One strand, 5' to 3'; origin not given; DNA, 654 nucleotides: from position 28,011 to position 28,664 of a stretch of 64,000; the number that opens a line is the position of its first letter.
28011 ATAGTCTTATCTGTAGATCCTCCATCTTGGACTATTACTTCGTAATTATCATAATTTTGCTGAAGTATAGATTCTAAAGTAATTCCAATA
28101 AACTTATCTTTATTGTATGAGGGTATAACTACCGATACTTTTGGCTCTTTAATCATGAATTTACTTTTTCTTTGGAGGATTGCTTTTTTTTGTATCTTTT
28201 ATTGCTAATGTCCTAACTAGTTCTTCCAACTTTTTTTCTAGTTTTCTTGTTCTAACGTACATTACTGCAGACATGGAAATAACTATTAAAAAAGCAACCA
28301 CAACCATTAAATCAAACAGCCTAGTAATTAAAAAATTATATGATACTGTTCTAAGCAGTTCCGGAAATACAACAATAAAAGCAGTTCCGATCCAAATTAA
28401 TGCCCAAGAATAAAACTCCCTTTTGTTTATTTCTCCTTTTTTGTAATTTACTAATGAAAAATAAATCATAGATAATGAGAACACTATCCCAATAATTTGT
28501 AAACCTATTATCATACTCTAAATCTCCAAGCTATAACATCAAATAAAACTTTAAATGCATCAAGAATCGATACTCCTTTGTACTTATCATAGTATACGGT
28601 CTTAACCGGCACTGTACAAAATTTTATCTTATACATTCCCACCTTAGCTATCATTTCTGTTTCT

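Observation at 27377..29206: Gtr-like module: polyprenyl-phosphate sugar synthase plus DUF2304-like small membrane protein, feeding GT-C enzymes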

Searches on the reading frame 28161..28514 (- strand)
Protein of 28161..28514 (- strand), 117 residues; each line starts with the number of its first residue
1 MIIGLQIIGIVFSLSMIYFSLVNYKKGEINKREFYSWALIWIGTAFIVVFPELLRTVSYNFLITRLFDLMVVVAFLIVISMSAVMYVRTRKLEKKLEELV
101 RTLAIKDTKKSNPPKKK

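Call 4: search_protein_families(library=pfam, proteins=[window:28161-28514:-], max_evalue=0.01)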
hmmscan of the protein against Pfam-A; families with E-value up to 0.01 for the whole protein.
window:28161-28514:- (117 aa): 2 families
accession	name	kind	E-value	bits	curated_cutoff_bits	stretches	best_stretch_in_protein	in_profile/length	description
PF10066.14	DUF2304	-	1.7e-19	70.4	25.5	1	5-107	2-104/106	Uncharacterized conserved protein (DUF2304)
PF00335.26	Tetraspanin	-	0.00057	20.1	32.1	1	3-103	6-123/225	Tetraspanin family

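Call 5: search_protein_families(library=ncbifam, proteins=[window:28161-28514:-], max_evalue=0.001)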
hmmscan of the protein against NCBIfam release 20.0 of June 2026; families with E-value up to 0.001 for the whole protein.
window:28161-28514:- (117 aa): 1 family
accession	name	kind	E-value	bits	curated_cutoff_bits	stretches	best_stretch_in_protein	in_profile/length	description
NF045849.1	ICE_MMCAP2_0565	equivalog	0.00058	19.5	40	0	3-50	19-67/80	Mbov_0395 family pilin-like conjugal transfer protein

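Call 7: search_solved_structures(query=window:28161-28514:-, max_evalue=10)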
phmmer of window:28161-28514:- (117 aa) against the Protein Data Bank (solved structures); distinct sequences matched with E-value up to 10: 1.
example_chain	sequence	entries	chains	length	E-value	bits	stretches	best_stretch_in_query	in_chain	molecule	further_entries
6vjz_C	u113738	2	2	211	7.2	10.1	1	4-84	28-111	Degradation in the endoplasmic reticulum protein 1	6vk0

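Call 19: find_homologous_proteins(query=window:28161-28514:-, max_evalue=0.001)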
Query window:28161-28514:- (117 aa): 114 proteins with E <= 0.001 among 128 candidates.
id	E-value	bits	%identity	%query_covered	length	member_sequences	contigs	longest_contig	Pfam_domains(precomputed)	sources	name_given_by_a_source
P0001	3.8e-66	238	100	100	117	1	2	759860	PF10066.15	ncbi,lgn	-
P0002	3.5e-35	138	63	91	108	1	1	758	PF10066.15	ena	-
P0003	6.9e-35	137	64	91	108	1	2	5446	PF10066.15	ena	-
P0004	8.1e-35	137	64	91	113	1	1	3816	PF10066.15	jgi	jgi:hypothetical protein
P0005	1.6e-34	136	63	91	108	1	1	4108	PF10066.15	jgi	-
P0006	2.6e-34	135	60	94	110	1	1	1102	PF10066.15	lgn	-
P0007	1.3e-33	133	61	96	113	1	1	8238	PF10066.15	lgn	-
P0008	1.6e-33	133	56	100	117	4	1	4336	PF10066.15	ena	-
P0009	1.9e-33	133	58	91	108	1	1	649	PF10066.15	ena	-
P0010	2.2e-33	132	57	94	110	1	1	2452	PF10066.15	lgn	-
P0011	3.0e-33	132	61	91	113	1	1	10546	PF10066.15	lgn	-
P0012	3.6e-33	132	58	94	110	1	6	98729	PF10066.15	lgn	-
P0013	4.4e-33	131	56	90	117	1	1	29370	PF10066.15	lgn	-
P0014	5.0e-33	131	60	93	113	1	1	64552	PF10066.15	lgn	-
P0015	6.3e-33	131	63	90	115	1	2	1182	PF10066.15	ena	-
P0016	6.5e-33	131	63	94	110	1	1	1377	PF10066.15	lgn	-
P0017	7.7e-33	131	59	96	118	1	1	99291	PF10066.15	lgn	-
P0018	1.1e-32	130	62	91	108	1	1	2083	PF10066.15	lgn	-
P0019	1.4e-32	130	62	94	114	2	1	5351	PF10066.15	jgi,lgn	jgi:hypothetical protein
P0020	1.5e-32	130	58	94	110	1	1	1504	PF10066.15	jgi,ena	-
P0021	1.7e-32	130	57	94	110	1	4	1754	PF10066.15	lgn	-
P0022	1.8e-32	129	58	95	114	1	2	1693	PF10066.15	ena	-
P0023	1.9e-32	129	57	98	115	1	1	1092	PF10066.15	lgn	-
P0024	2.6e-32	129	55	93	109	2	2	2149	PF10066.15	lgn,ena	-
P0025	3.0e-32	129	55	94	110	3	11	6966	PF10066.15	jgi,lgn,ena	-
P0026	3.3e-32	129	53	98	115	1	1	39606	PF10066.15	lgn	-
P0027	5.3e-32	128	56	95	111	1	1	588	PF10066.15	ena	-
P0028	6.3e-32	128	61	93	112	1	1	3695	PF10066.15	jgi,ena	-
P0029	8.4e-32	127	56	94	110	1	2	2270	PF10066.15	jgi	jgi:hypothetical protein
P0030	8.9e-32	127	58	93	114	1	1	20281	PF10066.15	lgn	-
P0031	9.4e-32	127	57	96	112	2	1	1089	PF10066.15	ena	-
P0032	1.2e-31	127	61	91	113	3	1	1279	PF10066.15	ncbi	-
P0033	1.3e-31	127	55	94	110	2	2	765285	PF10066.15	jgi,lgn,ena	jgi:hypothetical protein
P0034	1.7e-31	126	62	91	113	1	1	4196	PF10066.15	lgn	-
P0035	2.0e-31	126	55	94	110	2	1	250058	PF10066.15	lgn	-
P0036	2.0e-31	126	54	94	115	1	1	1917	PF10066.15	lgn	-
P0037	2.3e-31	126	55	91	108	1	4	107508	PF10066.15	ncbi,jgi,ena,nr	ncbi:MAG TPA: DUF2304 domain-containing protein [Patescibacteria group bacterium]|nr:DUF2304 domain-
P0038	2.6e-31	126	55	93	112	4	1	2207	PF10066.15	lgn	-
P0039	2.6e-31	126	54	100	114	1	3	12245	PF10066.15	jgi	jgi:hypothetical protein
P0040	3.1e-31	126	55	94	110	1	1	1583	PF10066.15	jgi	-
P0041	3.5e-31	125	55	94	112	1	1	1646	PF10066.15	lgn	-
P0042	3.9e-31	125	55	94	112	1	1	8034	PF10066.15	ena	-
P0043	4.1e-31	125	60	91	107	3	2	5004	PF10066.15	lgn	-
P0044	5.0e-31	125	57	96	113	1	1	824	PF10066.15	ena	-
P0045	5.1e-31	125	56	91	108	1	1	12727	PF10066.15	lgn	-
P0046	5.6e-31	125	56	94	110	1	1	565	PF10066.15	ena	-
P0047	5.8e-31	125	57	91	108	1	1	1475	PF10066.15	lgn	-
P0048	6.4e-31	125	54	95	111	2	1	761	PF10066.15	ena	-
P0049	7.0e-31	124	58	91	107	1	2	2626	PF10066.15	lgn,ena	-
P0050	7.8e-31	124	55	94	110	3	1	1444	PF10066.15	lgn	-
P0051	9.7e-31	124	54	95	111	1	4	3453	PF10066.15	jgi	jgi:hypothetical protein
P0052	9.8e-31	124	55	94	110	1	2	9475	PF10066.15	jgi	jgi:hypothetical protein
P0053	1.0e-30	124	55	95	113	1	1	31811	PF10066.15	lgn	-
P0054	1.3e-30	124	54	94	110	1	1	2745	PF10066.15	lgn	-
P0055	1.7e-30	123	54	97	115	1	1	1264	PF10066.15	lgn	-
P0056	2.4e-30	123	56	91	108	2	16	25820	PF10066.15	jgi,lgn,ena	-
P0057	2.5e-30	123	51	96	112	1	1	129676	PF10066.15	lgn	-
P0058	2.7e-30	122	55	94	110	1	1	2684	PF10066.15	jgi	-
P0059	3.3e-30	122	59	93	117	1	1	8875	PF10066.15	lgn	-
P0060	3.3e-30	122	55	94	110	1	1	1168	PF10066.15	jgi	jgi:hypothetical protein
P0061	3.3e-30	122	55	94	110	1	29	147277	PF10066.15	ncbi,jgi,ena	-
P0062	4.1e-30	122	53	94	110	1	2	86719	PF10066.15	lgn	-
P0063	4.1e-30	122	58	91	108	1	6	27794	PF10066.15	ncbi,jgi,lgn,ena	-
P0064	4.2e-30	122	54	94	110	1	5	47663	PF10066.15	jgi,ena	-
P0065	6.2e-30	121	52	80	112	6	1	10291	PF10066.15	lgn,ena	-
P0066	7.8e-30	121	54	94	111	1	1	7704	PF10066.15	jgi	jgi:hypothetical protein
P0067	8.1e-30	121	57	91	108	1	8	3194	PF10066.15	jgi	jgi:hypothetical protein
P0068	8.5e-30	121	54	93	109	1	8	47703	PF10066.15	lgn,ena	-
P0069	9.5e-30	121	58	91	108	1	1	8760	PF10066.15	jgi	jgi:hypothetical protein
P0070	1.0e-29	121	53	100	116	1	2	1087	PF10066.15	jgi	-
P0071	1.1e-29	121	53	93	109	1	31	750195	PF10066.15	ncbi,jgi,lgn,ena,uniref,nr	ncbi:MAG: hypothetical protein ACD_13C00144G0011 [uncultured bacterium]|uniref:DUF2304 domain-contai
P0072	1.1e-29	120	53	93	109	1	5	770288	PF10066.15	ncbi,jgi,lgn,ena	-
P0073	1.2e-29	120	54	94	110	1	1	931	PF10066.15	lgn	-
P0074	1.4e-29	120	57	91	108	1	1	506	PF10066.15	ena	-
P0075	2.1e-29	120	58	91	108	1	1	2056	PF10066.15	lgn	-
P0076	2.7e-29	119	53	93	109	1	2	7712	PF10066.15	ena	-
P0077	3.1e-29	119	52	96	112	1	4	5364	PF10066.15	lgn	-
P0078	3.6e-29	119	59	92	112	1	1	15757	PF10066.15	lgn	-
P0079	4.4e-29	119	54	91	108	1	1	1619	PF10066.15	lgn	-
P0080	4.5e-29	119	50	99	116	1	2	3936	PF10066.15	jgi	jgi:hypothetical protein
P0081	4.8e-29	118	52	96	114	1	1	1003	PF10066.15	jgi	jgi:hypothetical protein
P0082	4.8e-29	118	55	93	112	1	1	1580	PF10066.15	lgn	-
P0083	5.2e-29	118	54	91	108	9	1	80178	PF10066.15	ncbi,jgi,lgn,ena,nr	ncbi:MAG TPA: DUF2304 domain-containing protein [Candidatus Saccharimonadales bacterium]|nr:DUF2304 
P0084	7.2e-29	118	52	93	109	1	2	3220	PF10066.15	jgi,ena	jgi:hypothetical protein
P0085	7.4e-29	118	50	96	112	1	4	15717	PF10066.15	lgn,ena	-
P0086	9.5e-29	118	54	96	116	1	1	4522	PF10066.15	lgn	-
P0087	1.1e-28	117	55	91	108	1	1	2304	PF10066.15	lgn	-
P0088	1.3e-28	117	52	93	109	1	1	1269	PF10066.15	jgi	jgi:hypothetical protein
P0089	2.0e-28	116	51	85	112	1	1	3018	PF10066.15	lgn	-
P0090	2.1e-28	116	54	94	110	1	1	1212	PF10066.15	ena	-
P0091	2.2e-28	116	51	91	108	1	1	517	PF10066.15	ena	-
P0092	2.3e-28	116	54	100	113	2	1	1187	PF10066.15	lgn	-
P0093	2.6e-28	116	53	91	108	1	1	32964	PF10066.15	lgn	-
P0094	3.0e-28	116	48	99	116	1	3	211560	PF10066.15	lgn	-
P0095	3.2e-28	116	53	93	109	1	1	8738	PF10066.15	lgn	-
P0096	4.5e-28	115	51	91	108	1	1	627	PF10066.15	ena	-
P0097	5.3e-28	115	53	100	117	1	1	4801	PF10066.15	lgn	-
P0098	5.8e-28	115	46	96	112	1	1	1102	PF10066.15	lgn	-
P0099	6.0e-28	115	52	100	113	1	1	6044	PF10066.15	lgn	-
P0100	1.2e-27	114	52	96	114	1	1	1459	PF10066.15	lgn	-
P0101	1.4e-27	114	48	96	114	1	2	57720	PF10066.15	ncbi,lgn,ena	-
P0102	1.5e-27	114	56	91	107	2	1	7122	PF10066.15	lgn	-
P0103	2.1e-27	113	52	93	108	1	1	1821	PF10066.15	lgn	-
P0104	2.2e-27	113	54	86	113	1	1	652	PF10066.15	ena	-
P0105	2.3e-27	113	53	86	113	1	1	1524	PF10066.15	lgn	-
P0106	2.4e-27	113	49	96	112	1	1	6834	PF10066.15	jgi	jgi:hypothetical protein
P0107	4.1e-27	112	54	91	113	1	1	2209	PF10066.15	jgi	jgi:hypothetical protein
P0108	6.6e-27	112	55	90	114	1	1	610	PF10066.15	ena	-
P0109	2.8e-26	110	53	91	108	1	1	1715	PF10066.15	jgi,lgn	jgi:hypothetical protein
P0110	6.0e-26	109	47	100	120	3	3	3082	PF10066.15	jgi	jgi:hypothetical protein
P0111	1.5e-25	107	48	99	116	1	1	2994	PF10066.15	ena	-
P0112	1.0e-24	105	49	91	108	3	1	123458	PF10066.15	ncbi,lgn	-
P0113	1.1e-24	104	46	96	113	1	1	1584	PF10066.15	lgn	-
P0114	3.6e-11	61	40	86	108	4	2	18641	PF10066.15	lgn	-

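Call 20: find_encoding_contigs(protein=P0001, flank=6000, max_places=3)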
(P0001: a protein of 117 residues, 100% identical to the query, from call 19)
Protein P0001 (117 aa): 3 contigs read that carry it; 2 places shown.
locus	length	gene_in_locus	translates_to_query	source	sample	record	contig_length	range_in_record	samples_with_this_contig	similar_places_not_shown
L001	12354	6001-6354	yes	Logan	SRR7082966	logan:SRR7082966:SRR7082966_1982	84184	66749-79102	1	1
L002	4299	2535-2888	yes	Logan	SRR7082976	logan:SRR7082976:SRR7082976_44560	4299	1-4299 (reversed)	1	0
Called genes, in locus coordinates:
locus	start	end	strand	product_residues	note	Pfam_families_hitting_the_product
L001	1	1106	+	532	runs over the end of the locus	PF02366:PMT, PF13231:PMT_2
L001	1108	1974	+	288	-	PF00535:Glycos_transf_2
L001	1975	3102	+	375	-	PF13439:Glyco_transf_4 (weak), PF00534:Glycos_transf_1, PF13692:Glyco_trans_1_4, PF20706:GT4-conflict (faint)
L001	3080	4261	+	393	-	PF04188:Mannosyl_trans2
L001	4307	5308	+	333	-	PF04321:RmlD_sub_bind (weak), PF01073:3Beta_HSD (weak), PF01370:Epimerase, PF02719:Polysacc_synt_2 (faint), PF07993:NAD_binding_4 (faint), PF16363:GDP_Man_Dehyd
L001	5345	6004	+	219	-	PF00535:Glycos_transf_2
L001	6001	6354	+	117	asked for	PF10066:DUF2304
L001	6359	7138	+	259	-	PF00535:Glycos_transf_2, PF10111:Glyco_tranf_2_2, PF13641:Glyco_tranf_2_3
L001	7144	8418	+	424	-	PF01943:Polysacc_synt, PF13440:Polysacc_synt_3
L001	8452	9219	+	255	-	PF01061:ABC2_membrane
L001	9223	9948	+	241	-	PF00005:ABC_tran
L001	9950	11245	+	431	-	PF00535:Glycos_transf_2, PF10111:Glyco_tranf_2_2 (faint), PF13641:Glyco_tranf_2_3, PF13632:Glyco_trans_2_3, PF13641:Glyco_tranf_2_3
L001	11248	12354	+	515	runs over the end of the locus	PF00534:Glycos_transf_1, PF13692:Glyco_trans_1_4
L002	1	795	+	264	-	?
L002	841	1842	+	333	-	PF04321:RmlD_sub_bind (weak), PF01073:3Beta_HSD (weak), PF01370:Epimerase, PF02719:Polysacc_synt_2 (faint), PF07993:NAD_binding_4 (faint), PF16363:GDP_Man_Dehyd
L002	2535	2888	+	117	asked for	PF10066:DUF2304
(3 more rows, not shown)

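Call 21: find_encoding_contigs(protein=P0071, flank=8000, max_places=3)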
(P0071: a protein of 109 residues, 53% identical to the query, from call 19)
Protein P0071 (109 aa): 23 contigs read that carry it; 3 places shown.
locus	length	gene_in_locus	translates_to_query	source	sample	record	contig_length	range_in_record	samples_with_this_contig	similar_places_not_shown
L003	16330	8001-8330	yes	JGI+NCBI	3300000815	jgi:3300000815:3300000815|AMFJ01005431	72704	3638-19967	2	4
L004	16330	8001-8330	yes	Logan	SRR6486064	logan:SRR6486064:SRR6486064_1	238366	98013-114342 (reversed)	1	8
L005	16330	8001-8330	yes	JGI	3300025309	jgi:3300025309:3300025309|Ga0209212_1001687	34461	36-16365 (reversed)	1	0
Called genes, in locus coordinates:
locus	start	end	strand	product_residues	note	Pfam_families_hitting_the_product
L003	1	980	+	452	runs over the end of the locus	PF02366:PMT (weak)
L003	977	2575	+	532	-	PF13231:PMT_2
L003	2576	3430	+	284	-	PF00535:Glycos_transf_2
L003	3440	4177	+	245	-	PF00106:adh_short, PF01370:Epimerase, PF08659:KR, PF13561:adh_short_C2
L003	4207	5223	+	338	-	PF13579:Glyco_trans_4_4 (faint), PF13439:Glyco_transf_4, PF00534:Glycos_transf_1, PF13692:Glyco_trans_1_4, PF13524:Glyco_trans_1_2, PF20706:GT4-conflict (weak)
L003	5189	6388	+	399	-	PF04188:Mannosyl_trans2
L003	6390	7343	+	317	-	PF01073:3Beta_HSD (faint), PF01370:Epimerase, PF02719:Polysacc_synt_2 (faint), PF16363:GDP_Man_Dehyd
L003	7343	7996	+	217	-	PF00535:Glycos_transf_2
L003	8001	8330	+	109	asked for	PF10066:DUF2304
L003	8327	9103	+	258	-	PF00535:Glycos_transf_2, PF10111:Glyco_tranf_2_2, PF13641:Glyco_tranf_2_3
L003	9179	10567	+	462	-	-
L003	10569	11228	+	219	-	PF01209:Ubie_methyltran (faint), PF13489:Methyltransf_23, PF07021:MetW (weak), PF13847:Methyltransf_31, PF08241:Methyltransf_11, PF08242:Methyltransf_12, PF13649:Methyltransf_25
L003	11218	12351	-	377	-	PF00535:Glycos_transf_2, PF10111:Glyco_tranf_2_2 (weak)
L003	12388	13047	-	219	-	PF08843:AbiEii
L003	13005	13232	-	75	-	-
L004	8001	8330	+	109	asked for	PF10066:DUF2304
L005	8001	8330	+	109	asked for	PF10066:DUF2304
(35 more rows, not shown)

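Call 23: find_related_loci(query=A1, collection=genome_contigs, flank=6000)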
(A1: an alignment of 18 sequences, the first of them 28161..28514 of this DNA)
Query A1 (117 aa) in genome_contigs; peptide patterns used: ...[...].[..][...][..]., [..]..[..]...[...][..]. (x = any residue, [..] = any of these).
309 stretches matched a pattern; 25 encode a relative of the query (tblastn E <= 1e-3); 25 distinct loci.
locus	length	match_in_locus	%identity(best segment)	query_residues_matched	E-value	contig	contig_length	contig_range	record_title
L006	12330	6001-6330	57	1-110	3e-41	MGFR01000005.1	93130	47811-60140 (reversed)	MAG: Candidatus Woesebacteria bacterium RBG_13_46_13 RBG_13_scaffold_25, whole genome shotgun sequence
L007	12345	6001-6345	56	1-115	5e-39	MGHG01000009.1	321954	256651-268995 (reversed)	MAG: Candidatus Woesebacteria bacterium RIFCSPLOWO2_01_FULL_39_23 rifcsplowo2_01_scaffold_4, whole genome shotgun sequen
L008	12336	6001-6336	54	1-112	3e-38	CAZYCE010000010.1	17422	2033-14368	MAG TPA_asm: uncultured Gammaproteobacteria bacterium isolate binchicken_co220_61 genome assembly, contig: NODE_2027_len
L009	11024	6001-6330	55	1-110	9e-38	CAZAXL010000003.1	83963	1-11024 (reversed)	MAG TPA_asm: uncultured Gammaproteobacteria bacterium isolate SRP062349_co2_103 genome assembly, contig: NODE_179_length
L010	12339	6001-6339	50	1-113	6e-37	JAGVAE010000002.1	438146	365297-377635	MAG: Candidatus Woesebacteria bacterium isolate DeMMO6_57 c_000000045538, whole genome shotgun sequence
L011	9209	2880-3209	50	1-110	7e-36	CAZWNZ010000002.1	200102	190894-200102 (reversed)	MAG TPA_asm: uncultured Gammaproteobacteria bacterium isolate SRP192927_co3_839 genome assembly, contig: NODE_33_length_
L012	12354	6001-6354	49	1-115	2e-35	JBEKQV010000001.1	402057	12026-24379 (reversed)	MAG: Candidatus Microgenomates bacterium isolate SPRUCE 496 SPRUCE_496_1, whole genome shotgun sequence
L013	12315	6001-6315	51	1-105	2e-35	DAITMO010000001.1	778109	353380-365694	MAG TPA_asm: Patescibacteria group bacterium isolate CTOTU7669 NODE_3_length_778109_cov_12.319549, whole genome shotgun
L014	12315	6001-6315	52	1-105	2e-35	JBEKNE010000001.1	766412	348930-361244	MAG: Candidatus Microgenomates bacterium isolate SPRUCE 40 SPRUCE_40_1, whole genome shotgun sequence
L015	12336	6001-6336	54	1-112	3e-35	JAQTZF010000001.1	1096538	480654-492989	MAG: Candidatus Daviesbacteria bacterium isolate STC_54 NODE_2_length_1096538_cov_10.617223_Sandtown_C, whole genome sho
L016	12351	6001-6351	50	1-115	6e-35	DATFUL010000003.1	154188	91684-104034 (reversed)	MAG TPA_asm: Patescibacteria group bacterium isolate SMAG_U9436 k141_2511072, whole genome shotgun sequence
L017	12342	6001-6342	48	1-117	1e-32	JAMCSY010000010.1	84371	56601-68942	MAG: Patescibacteria group bacterium isolate FK_Sedi_A_Bin.193 NODE_428_length_84371_cov_10.2833, whole genome shotgun s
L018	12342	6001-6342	46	1-114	6e-32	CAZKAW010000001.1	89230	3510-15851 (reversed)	MAG TPA_asm: uncultured Gammaproteobacteria bacterium isolate binchicken_co38_470 genome assembly, contig: NODE_653_leng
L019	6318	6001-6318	51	1-106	1e-31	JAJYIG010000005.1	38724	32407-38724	MAG: bacterium isolate DBS2-1.bin114 NODE_1746_length_38724_cov_3.900355, whole genome shotgun sequence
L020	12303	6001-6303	52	1-101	2e-30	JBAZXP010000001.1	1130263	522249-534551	MAG: Microgenomates group bacterium isolate SO_2017_GW1_59 NODE_11_length_1130263_cov_5.408407_OW334_2017, whole genome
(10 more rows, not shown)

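Call 40: search_solved_structures(query=A1, max_evalue=10, show_alignments=2)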
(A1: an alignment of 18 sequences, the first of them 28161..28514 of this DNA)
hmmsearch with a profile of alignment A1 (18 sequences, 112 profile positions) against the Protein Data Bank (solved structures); distinct sequences matched with E-value up to 10: 0.

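Call 47: predict_structure(alignment_id=A1)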
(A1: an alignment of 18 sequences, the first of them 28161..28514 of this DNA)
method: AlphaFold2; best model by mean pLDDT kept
length: 117 residues; sequences in the alignment: 18
mean_pLDDT: 84.0   pTM: 0.54
mean pLDDT of the five models: 84.0, 83.5, 80.0, 78.6, 76.4
residues with pLDDT >= 90: 38; 70-90: 66; 50-70: 12; < 50: 1
segments of 3 or more residues with pLDDT < 50: none
pLDDT, mean of each block of 10 residues (from residue 1): 82 93 89 89 89 78 79 91 90 88 75 57
secondary structure, 60 per line:
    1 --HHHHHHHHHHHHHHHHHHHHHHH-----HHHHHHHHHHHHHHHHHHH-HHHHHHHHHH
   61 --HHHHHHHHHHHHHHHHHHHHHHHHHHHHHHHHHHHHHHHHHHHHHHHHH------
elements in order: H3-25 H31-49 H51-60 H63-111

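Call 48: search_dna_similar(query=window:28161-28514:-, collection=plasmids, mode=protein, max_evalue=0.01, max_rows=20)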
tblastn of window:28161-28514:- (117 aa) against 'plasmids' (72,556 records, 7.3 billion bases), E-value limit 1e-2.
No match.
